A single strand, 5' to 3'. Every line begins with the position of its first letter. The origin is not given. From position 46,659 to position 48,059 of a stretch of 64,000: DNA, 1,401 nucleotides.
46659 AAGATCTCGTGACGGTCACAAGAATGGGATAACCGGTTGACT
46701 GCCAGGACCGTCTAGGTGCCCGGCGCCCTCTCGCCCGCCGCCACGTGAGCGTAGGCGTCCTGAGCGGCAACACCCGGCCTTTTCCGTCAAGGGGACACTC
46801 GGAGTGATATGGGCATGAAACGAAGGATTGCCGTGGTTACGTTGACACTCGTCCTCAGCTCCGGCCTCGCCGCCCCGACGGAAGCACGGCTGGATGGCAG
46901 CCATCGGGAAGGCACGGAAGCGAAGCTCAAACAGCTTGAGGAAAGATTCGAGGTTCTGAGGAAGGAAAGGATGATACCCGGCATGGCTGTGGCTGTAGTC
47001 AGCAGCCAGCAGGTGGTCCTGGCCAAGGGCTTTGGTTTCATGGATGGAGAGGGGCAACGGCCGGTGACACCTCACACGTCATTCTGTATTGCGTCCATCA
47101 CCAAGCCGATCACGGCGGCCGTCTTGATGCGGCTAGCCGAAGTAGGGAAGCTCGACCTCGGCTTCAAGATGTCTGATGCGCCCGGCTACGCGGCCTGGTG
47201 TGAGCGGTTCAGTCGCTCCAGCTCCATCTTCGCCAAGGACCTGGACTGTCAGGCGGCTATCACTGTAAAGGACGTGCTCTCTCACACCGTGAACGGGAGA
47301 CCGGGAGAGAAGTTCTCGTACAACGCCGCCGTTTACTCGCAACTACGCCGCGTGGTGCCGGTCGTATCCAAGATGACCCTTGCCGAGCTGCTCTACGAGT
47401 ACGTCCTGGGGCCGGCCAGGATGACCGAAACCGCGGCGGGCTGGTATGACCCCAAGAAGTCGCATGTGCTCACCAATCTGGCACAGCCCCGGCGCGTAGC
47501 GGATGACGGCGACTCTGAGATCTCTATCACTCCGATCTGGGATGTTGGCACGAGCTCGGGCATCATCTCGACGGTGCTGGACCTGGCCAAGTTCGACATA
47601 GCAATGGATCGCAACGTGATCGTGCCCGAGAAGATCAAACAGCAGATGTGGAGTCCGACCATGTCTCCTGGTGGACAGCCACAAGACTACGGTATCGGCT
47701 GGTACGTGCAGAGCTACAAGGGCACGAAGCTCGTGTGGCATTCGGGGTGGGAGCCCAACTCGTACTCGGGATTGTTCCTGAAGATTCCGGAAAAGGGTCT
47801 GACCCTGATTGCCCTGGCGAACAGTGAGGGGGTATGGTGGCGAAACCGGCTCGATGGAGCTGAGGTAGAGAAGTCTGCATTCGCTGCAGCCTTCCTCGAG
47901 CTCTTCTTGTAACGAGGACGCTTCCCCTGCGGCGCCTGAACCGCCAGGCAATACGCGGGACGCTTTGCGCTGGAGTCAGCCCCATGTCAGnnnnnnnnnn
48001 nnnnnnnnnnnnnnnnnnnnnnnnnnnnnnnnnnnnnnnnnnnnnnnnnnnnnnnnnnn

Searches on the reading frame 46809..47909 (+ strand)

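Call 47: search_protein_families(library=pfam, proteins=[window:46809-47909:+], max_evalue=0.001)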
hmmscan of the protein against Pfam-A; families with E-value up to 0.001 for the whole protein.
window:46809-47909:+ (367 aa): 1 family
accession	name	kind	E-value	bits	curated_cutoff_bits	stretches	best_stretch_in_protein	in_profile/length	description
PF00144.29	Beta-lactamase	-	3.8e-46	158.2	27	1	45-341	3-312/329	Beta-lactamase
